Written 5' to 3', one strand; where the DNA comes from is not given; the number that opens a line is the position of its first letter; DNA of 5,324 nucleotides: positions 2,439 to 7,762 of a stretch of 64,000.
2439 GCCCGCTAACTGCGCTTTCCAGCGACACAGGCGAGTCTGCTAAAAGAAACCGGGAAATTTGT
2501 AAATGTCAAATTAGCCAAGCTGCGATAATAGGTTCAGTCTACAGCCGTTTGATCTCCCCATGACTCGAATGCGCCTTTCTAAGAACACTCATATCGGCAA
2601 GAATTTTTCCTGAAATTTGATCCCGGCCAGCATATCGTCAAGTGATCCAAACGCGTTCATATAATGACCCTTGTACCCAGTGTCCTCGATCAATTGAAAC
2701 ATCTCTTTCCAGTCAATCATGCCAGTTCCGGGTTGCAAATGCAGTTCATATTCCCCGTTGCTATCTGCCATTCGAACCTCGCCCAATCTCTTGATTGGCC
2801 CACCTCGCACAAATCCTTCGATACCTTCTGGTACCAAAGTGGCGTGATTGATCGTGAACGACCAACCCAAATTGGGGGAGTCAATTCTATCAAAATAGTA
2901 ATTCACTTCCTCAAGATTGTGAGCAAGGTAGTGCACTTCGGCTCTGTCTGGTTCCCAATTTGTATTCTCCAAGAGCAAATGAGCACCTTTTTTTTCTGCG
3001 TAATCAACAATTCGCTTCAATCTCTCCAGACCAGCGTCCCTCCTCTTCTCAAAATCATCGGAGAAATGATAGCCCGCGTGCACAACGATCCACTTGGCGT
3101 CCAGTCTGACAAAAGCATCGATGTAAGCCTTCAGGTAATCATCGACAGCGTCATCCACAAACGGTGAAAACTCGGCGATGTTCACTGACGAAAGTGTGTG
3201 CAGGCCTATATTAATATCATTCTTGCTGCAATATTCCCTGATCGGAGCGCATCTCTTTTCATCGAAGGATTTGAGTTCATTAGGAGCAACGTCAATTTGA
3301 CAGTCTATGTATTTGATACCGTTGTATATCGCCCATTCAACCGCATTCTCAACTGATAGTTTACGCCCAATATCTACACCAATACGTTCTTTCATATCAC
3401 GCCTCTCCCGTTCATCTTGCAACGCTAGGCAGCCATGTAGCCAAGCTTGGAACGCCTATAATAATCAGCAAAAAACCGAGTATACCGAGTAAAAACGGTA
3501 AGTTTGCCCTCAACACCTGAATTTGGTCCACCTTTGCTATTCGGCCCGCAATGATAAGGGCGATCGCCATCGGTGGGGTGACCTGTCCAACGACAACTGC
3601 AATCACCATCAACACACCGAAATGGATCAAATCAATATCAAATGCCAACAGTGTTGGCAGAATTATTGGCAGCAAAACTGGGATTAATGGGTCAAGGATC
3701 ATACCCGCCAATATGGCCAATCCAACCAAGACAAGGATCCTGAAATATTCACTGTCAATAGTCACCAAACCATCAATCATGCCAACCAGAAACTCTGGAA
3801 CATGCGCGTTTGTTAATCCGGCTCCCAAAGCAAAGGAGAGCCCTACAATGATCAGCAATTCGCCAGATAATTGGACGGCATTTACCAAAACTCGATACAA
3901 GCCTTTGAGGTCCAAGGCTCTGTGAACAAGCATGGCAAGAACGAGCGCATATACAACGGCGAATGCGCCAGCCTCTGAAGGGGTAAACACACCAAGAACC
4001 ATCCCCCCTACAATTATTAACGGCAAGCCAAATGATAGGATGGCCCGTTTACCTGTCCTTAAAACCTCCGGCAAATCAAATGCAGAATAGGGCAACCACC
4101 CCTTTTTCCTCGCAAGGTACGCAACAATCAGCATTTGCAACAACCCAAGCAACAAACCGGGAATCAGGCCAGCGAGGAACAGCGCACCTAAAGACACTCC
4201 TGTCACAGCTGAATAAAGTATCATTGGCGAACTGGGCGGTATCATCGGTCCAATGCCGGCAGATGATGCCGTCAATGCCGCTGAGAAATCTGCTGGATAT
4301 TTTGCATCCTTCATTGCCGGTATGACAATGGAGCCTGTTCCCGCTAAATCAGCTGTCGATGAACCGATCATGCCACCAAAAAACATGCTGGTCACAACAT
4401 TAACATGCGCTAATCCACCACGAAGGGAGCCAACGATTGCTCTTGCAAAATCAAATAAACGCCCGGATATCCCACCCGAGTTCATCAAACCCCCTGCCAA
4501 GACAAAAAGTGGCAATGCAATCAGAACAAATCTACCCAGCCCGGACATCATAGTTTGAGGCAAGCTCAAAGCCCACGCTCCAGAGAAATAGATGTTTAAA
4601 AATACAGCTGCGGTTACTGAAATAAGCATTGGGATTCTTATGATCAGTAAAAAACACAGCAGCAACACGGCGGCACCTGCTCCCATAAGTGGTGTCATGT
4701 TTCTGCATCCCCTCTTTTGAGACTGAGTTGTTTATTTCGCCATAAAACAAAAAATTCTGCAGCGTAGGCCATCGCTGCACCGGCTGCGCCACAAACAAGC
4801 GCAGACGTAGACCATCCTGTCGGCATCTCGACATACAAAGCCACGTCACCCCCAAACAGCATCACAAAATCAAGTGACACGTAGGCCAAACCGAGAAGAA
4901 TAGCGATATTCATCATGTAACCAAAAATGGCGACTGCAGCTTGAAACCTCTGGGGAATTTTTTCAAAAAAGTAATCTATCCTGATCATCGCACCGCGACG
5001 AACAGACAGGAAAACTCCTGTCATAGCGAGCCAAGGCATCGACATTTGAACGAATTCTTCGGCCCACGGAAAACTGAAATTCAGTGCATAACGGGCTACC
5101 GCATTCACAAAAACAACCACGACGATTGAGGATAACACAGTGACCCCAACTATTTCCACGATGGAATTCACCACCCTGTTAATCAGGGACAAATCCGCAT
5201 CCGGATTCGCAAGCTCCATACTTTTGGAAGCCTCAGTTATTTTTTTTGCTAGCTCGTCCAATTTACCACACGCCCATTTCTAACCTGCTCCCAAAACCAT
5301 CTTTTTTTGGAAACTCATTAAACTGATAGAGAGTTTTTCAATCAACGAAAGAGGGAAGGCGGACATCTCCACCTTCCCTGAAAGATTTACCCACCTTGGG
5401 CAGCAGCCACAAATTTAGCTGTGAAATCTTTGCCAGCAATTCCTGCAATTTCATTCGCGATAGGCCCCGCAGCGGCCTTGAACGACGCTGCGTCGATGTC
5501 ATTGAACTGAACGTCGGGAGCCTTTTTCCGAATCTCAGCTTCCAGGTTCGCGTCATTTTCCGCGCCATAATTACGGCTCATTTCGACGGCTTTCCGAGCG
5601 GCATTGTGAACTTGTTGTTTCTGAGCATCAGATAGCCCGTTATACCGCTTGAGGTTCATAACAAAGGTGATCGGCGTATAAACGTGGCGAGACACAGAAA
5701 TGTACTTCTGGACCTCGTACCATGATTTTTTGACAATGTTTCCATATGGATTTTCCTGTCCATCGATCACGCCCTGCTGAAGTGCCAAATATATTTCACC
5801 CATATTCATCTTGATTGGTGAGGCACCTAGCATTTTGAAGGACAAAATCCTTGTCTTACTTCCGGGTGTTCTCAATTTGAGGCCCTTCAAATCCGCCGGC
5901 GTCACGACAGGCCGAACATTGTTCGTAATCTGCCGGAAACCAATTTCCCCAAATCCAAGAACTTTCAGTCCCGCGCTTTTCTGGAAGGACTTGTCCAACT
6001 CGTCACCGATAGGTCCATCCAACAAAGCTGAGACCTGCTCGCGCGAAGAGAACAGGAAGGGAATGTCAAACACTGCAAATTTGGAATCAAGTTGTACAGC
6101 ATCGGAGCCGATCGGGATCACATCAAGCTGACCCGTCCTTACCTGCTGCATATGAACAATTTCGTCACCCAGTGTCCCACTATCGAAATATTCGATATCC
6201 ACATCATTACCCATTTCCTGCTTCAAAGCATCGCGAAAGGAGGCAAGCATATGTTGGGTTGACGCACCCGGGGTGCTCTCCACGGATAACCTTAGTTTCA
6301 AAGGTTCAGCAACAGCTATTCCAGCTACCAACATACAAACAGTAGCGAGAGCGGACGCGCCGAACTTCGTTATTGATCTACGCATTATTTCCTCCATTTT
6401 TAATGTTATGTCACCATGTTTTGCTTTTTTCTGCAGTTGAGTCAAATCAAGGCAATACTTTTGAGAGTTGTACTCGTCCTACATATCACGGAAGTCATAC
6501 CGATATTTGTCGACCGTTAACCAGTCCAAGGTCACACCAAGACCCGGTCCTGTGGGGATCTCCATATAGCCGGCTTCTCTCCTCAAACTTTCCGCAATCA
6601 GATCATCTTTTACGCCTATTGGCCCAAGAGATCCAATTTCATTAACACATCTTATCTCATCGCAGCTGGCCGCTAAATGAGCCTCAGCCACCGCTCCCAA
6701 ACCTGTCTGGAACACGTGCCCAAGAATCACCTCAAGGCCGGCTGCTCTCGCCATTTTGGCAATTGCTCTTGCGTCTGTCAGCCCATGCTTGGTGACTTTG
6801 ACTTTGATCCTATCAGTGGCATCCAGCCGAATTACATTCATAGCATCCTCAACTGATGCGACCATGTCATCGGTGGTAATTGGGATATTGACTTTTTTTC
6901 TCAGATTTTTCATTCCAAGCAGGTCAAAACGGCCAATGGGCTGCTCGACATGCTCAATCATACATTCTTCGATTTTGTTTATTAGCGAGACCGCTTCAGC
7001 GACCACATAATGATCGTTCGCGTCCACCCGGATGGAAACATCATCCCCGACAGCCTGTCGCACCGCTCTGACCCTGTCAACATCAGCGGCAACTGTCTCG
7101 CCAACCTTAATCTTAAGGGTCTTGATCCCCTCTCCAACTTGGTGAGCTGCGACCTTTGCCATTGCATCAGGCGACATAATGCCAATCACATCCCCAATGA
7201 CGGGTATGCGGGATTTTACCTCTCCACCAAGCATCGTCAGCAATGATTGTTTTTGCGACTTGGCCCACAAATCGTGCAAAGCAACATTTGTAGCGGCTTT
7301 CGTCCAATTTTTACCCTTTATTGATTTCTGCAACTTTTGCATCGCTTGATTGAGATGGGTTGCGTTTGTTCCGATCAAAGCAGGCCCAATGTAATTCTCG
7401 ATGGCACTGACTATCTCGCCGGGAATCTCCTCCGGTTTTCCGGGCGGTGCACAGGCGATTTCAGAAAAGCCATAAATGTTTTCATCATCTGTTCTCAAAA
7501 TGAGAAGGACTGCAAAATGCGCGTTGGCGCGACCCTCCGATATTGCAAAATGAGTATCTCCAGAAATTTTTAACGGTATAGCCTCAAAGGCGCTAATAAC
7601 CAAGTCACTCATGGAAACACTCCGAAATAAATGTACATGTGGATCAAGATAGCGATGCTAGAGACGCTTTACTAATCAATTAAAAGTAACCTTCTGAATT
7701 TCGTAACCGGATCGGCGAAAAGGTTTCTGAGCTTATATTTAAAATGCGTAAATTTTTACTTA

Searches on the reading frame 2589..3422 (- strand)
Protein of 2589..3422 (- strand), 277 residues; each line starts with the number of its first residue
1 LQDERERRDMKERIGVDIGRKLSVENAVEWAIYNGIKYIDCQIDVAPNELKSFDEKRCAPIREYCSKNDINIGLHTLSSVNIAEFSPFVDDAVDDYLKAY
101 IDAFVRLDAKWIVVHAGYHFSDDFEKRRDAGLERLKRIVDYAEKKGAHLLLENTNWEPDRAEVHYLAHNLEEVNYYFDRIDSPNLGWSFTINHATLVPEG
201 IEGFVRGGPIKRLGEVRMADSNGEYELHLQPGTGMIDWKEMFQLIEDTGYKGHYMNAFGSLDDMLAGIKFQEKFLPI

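Call 43: search_protein_families(library=pfam, proteins=[window:2589-3422:-], max_evalue=0.00001)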
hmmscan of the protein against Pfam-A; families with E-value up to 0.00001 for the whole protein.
window:2589-3422:- (277 aa): 1 family
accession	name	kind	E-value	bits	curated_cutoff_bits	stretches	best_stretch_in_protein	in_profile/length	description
PF01261.30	AP_endonuc_2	-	9.2e-29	101.3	31.1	1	34-255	7-226/249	Xylose isomerase-like TIM barrel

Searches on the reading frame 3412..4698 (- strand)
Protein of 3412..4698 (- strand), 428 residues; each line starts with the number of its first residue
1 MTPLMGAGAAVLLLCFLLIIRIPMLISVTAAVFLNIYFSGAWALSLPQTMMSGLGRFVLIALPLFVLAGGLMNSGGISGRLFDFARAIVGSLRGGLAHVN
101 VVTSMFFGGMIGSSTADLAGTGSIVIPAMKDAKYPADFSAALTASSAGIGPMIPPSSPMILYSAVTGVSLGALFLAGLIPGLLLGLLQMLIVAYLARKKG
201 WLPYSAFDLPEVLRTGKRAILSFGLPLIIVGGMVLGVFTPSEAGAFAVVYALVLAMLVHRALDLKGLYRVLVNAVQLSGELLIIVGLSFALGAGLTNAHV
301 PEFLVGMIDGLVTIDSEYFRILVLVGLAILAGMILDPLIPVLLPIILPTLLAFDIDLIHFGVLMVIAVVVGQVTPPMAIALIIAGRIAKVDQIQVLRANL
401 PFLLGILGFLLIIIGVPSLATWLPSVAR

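Call 43: search_protein_families(library=pfam, proteins=[window:3412-4698:-], max_evalue=0.00001)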
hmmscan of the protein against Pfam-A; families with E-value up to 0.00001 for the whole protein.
window:3412-4698:- (428 aa): 1 family
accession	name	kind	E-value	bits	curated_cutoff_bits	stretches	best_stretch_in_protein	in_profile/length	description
PF06808.19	DctM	-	1.2e-96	324.6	23.8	1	12-418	2-412/413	Tripartite ATP-independent periplasmic transporter, DctM component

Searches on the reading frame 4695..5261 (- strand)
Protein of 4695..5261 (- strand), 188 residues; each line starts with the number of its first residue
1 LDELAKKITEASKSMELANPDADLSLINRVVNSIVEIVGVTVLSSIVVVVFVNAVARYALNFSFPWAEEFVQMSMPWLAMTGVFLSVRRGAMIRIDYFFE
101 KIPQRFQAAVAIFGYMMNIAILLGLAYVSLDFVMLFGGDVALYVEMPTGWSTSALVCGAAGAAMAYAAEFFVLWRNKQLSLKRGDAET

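Call 43: search_protein_families(library=pfam, proteins=[window:4695-5261:-], max_evalue=0.00001)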
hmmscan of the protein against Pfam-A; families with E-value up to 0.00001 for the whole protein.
window:4695-5261:- (188 aa): 1 family
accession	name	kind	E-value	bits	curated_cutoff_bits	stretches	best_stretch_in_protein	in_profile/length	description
PF04290.18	DctQ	-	9.2e-26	90.7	28.3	1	46-175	1-131/132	Tripartite ATP-independent periplasmic transporters, DctQ component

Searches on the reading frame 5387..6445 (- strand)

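Call 43: search_protein_families(library=pfam, proteins=[window:5387-6445:-], max_evalue=0.00001)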
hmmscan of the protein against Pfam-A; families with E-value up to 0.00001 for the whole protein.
window:5387-6445:- (352 aa): 1 family
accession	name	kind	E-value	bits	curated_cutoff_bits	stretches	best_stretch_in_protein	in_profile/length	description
PF03480.18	DctP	-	5.8e-77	259.3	23.4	1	65-332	13-281/286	Bacterial extracellular solute-binding protein, family 7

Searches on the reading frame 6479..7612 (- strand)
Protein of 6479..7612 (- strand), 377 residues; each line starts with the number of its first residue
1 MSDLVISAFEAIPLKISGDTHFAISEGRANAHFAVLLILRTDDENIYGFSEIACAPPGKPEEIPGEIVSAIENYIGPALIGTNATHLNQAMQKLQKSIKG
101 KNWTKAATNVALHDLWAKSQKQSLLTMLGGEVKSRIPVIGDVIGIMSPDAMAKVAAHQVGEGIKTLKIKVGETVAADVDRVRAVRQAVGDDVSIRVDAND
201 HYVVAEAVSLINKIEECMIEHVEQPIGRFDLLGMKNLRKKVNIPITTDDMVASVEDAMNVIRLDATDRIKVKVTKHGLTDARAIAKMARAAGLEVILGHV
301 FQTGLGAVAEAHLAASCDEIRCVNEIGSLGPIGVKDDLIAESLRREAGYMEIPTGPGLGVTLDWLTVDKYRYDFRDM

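Call 6: search_protein_families(library=pfam, proteins=[window:6479-7612:-])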
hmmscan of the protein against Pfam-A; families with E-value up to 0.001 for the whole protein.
window:6479-7612:- (377 aa): 2 families
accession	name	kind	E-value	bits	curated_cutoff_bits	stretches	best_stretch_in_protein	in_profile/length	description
PF13378.12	MR_MLE_C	-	8.8e-50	169.9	29.4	1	151-364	2-217/219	Enolase C-terminal domain-like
PF02746.21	MR_MLE_N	-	3e-13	50.4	22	1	34-129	28-117/117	Mandelate racemase / muconate lactonizing enzyme, N-terminal domain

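Call 24: search_protein_families(library=ncbifam, proteins=[window:6479-7612:-], max_evalue=1e-10)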
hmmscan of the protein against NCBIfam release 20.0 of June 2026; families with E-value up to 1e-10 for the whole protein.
window:6479-7612:- (377 aa): 15 families
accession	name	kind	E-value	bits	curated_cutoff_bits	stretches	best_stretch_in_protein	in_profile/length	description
TIGR02534.1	mucon_cyclo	subfamily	8.8e-63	212.6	334.95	1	32-372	27-367/368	muconate/chloromuconate family cycloisomerase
NF041118.1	A_G_epim_Thtga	equivalog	2.9e-37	128.6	500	1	22-316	19-308/341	L-Ala-D/L-Glu epimerase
NF043002.1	HProlDhtase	equivalog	3.1e-34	118.4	500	1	21-363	19-355/366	cis-3-hydroxy-L-proline dehydratase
TIGR01928.1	menC_lowGC_arch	equivalog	5.1e-32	111.2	200.65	1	34-315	22-298/325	o-succinylbenzoate synthase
NF047820.1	TalGalacDh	equivalog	7.3e-32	110.7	500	1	74-363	71-357/371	L-talarate/galactarate dehydratase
NF040866.1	AraD_Arch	equivalog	1.4e-29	103.3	650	1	107-372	106-371/372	arabinonate dehydratase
NF002782.0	PRK02901.1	equivalog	2.4e-29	102.4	288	1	101-352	57-290/328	o-succinylbenzoate synthase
NF040790.2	glucon_galact_dh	equivalog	1.8e-26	92.9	750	1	105-373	94-372/390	bifunctional D-gluconate/D-galactonate dehydratase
NF042940.1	racemase_DgcA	equivalog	3.5e-26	92.2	400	1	20-317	12-288/323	N-acetyl-D-Glu racemase DgcA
NF010624.0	PRK14017.1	equivalog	4.6e-20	72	311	1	69-368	42-358/382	galactonate dehydratase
NF011708.0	PRK15129.1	equivalog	7.3e-20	71.2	343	1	20-306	15-282/321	L-Ala-D/L-Glu epimerase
NF043051.1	ManoateDhtManD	equivalog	9.1e-20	70.8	550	1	181-373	195-386/403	D-mannonate dehydratase ManD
NF011654.0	PRK15072.1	subfamily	4e-17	62.2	430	0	181-373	196-387/404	D-galactonate dehydratase family protein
TIGR01927.1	menC_gam_Gplu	equivalog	1e-16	61.1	130.55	1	148-317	112-282/307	o-succinylbenzoate synthase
NF002739.0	PRK02714.1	equivalog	3.9e-12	46.3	259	1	154-317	125-290/320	o-succinylbenzoate synthase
